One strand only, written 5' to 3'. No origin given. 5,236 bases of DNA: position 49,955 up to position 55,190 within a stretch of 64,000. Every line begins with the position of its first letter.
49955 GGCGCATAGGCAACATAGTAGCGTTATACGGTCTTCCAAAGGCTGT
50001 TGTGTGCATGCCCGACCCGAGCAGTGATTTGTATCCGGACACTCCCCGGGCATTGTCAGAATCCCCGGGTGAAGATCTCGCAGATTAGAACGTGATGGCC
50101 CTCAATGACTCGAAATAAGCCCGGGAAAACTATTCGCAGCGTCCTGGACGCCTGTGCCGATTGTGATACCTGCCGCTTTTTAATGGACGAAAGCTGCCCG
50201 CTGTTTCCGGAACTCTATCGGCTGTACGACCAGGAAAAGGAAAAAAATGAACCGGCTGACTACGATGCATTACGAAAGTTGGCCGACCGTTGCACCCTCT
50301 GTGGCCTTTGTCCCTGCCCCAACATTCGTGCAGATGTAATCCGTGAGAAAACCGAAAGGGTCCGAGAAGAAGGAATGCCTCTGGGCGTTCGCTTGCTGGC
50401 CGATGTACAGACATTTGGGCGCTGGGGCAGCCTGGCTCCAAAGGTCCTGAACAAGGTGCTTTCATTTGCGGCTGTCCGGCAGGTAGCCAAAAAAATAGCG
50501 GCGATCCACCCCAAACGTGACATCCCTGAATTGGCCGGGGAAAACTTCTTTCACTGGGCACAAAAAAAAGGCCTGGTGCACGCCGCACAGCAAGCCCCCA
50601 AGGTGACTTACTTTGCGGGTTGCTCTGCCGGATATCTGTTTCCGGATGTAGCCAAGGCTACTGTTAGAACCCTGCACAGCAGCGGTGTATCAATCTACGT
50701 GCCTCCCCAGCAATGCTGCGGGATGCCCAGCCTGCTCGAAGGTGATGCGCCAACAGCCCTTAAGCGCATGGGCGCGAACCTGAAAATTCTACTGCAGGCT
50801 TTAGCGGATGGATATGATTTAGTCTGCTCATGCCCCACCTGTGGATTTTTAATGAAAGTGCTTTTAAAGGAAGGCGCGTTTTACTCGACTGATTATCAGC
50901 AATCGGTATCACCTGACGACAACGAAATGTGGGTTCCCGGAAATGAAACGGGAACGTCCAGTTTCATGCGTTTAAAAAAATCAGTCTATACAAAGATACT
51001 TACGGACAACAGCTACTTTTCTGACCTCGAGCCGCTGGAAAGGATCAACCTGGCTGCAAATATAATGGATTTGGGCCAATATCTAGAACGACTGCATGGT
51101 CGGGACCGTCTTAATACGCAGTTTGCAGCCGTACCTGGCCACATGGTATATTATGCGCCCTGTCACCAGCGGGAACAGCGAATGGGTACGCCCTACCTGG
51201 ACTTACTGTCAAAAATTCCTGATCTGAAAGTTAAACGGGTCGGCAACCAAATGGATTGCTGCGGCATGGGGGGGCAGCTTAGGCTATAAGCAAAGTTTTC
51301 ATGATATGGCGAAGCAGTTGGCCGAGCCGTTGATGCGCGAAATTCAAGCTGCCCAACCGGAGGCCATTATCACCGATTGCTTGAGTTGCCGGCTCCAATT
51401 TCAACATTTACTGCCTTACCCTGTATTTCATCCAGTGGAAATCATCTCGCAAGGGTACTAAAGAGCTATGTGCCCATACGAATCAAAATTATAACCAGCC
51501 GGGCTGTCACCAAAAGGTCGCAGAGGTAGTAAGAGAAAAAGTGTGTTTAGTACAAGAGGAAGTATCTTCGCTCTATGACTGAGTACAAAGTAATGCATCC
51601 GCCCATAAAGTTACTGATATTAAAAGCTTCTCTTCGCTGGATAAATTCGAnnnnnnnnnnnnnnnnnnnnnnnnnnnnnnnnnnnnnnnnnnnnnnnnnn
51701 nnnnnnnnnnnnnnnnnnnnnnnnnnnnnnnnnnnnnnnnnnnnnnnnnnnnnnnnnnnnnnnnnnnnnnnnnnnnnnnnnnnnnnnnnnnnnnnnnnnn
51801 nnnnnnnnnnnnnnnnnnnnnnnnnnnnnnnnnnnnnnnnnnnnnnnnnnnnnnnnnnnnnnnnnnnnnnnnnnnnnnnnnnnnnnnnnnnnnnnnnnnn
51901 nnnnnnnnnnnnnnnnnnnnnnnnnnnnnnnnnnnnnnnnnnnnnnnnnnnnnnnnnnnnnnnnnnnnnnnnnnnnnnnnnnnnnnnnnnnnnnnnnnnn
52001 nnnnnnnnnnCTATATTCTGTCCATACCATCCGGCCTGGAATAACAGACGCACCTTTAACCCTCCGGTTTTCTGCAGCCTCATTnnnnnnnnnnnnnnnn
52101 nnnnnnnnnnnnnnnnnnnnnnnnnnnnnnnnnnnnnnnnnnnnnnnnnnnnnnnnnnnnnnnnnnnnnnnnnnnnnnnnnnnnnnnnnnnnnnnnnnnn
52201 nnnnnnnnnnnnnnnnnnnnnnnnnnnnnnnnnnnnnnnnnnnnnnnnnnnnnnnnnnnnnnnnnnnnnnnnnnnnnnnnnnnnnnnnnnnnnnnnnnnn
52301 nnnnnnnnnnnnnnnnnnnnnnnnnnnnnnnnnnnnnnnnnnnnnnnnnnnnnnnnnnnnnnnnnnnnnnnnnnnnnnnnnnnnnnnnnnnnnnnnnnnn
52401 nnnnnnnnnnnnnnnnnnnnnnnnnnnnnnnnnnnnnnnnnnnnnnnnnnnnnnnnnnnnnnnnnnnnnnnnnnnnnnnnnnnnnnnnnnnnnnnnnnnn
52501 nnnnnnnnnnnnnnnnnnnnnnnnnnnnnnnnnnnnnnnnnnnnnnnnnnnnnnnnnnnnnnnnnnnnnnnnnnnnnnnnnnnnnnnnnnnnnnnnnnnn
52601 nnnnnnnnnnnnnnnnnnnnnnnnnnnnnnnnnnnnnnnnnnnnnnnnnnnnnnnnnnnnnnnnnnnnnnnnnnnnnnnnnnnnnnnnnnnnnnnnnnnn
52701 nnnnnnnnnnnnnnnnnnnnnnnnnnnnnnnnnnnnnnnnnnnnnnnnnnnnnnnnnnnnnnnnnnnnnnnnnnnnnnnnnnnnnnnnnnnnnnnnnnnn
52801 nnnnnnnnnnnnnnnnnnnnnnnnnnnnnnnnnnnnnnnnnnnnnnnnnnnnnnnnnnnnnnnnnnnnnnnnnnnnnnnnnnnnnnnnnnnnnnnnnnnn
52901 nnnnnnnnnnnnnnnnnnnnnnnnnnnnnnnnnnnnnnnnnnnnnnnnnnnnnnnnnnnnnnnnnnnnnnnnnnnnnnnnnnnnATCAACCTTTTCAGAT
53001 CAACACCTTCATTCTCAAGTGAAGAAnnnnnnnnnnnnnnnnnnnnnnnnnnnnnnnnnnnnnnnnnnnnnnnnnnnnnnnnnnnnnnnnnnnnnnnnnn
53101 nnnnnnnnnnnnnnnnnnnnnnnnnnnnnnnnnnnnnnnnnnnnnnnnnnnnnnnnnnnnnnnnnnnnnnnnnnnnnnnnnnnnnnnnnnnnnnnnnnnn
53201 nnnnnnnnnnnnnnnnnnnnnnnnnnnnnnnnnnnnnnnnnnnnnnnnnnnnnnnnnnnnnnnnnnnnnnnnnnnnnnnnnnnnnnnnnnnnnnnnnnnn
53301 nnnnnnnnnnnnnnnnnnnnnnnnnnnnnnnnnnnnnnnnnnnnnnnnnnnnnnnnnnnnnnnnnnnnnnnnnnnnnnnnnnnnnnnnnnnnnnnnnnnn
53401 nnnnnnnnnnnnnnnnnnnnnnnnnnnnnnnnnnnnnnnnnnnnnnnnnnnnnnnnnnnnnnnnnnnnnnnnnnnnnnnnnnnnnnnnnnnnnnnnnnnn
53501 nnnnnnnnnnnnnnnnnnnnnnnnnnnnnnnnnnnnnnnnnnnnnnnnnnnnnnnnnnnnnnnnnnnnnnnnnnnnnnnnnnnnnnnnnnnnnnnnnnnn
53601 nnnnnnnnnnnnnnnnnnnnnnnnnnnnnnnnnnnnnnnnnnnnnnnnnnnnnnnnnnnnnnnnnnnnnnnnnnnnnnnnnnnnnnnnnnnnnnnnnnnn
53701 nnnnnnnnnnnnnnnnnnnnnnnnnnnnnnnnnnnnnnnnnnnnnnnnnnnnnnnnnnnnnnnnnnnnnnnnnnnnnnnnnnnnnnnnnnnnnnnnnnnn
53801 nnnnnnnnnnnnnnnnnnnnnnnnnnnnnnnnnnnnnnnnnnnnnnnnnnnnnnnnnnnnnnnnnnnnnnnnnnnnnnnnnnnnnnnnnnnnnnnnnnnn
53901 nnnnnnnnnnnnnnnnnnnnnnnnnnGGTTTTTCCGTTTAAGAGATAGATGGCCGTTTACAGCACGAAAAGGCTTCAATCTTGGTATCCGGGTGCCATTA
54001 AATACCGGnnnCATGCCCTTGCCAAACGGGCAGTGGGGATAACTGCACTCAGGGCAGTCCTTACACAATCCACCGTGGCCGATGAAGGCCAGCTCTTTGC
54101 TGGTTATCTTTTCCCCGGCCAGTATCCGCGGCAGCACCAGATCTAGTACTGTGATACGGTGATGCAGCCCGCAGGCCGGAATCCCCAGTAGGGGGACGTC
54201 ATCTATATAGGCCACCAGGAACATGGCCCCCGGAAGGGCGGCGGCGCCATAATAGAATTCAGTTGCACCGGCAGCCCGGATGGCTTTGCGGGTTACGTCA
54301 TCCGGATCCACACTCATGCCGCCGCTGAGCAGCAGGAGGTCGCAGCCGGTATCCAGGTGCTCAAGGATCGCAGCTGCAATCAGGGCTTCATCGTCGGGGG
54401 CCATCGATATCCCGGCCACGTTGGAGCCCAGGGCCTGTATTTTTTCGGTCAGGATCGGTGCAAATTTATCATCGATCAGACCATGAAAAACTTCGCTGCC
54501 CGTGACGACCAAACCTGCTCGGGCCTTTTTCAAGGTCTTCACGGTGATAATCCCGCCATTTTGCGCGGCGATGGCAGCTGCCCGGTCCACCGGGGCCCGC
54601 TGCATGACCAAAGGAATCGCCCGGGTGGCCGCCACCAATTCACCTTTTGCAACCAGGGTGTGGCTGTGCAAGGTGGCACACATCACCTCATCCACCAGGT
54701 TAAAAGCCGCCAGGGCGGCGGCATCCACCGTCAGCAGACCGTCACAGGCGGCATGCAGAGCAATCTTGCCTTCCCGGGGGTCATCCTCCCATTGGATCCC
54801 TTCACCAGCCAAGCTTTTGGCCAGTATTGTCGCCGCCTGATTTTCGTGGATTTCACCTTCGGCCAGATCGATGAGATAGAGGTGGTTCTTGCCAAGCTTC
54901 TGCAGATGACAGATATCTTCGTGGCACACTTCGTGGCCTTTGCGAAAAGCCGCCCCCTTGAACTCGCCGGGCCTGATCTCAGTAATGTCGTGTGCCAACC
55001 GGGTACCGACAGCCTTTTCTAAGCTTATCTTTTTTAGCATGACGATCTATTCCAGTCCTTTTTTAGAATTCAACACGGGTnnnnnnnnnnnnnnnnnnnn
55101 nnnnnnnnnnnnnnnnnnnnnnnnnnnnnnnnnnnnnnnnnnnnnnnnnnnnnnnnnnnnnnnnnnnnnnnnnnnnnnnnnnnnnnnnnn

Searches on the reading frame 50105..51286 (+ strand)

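Call 33: search_protein_families(library=ncbifam, proteins=[window:50105-51286:+], max_evalue=0.00001)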
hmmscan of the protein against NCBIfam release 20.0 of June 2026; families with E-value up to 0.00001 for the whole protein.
window:50105-51286:+ (394 aa): 5 families
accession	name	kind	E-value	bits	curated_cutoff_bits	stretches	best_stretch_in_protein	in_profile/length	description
NF008369.0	PRK11168.1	equivalog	9.3e-49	166.4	278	2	14-251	10-253/401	anaerobic glycerol-3-phosphate dehydrogenase subunit C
NF045670.1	quin_L_LdhH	equivalog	7.8e-26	90.5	800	1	56-252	349-553/706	L-lactate dehydrogenase (quinone) large subunit LdhH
TIGR03379.1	glycerol3P_GlpC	equivalog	5.8e-25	87.9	279.9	1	15-251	5-250/397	anaerobic glycerol-3-phosphate dehydrogenase subunit GlpC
NF004898.0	PRK06259.1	equivalog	9.5e-18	64.1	385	1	39-259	164-355/488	fumarate reductase (CoM/CoB) subunit TfrB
NF008434.0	PRK11274.1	equivalog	4.9e-09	35.6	333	1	113-251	121-256/409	glycolate oxidase subunit GlcF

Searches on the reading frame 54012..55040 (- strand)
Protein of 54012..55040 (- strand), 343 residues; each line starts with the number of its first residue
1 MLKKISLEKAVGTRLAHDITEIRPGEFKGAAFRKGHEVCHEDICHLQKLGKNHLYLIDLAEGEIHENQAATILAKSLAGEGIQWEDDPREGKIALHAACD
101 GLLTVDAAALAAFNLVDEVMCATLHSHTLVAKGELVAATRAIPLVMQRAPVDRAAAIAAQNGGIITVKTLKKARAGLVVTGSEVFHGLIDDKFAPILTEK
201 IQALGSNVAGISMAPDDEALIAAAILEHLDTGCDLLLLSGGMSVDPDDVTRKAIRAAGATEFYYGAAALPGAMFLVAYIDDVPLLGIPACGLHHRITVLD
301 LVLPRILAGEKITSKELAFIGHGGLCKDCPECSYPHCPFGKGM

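Call 33: search_protein_families(library=ncbifam, proteins=[window:54012-55040:-], max_evalue=0.00001)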
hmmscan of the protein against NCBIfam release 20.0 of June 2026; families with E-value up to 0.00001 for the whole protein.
window:54012-55040:- (343 aa): 9 families
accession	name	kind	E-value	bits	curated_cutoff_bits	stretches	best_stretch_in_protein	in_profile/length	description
TIGR00177.1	molyb_syn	domain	6.3e-16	58.6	85.35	1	173-263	2-94/148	molybdenum cofactor synthesis domain-containing protein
NF011068.0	PRK14498.1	equivalog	1.1e-12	46.9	534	1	160-289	174-308/647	molybdopterin biosynthesis protein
NF002947.1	PRK03604.1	equivalog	3.2e-10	39.8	285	1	160-258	131-231/301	bifunctional molybdenum cofactor biosynthesis protein MoaC/MoaB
NF001813.0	PRK00549.1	equivalog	1.8e-09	37.1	379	1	174-256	2-83/414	competence/damage-inducible protein A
NF011060.0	PRK14491.1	equivalog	1e-08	34.1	532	1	163-311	359-514/598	bifunctional molybdopterin-guanine dinucleotide biosynthesis adaptor protein MobB/molybdopterin molybdotransferase MoeA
NF007960.1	PRK10680.1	equivalog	1.7e-08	33.7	440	1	163-308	164-314/401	molybdopterin molybdotransferase MoeA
NF011067.0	PRK14497.1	equivalog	3.4e-08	32.5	536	1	163-310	170-321/546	putative molybdopterin biosynthesis protein MoeA/unknown domain fusion protein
NF050098.1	MoeA_actino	exception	2.2e-07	30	560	1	176-272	185-279/400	molybdopterin molybdotransferase MoeA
NF002291.0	PRK01215.1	equivalog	1.1e-06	27.9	293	1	172-258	3-88/264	nicotinamide mononucleotide deamidase-related protein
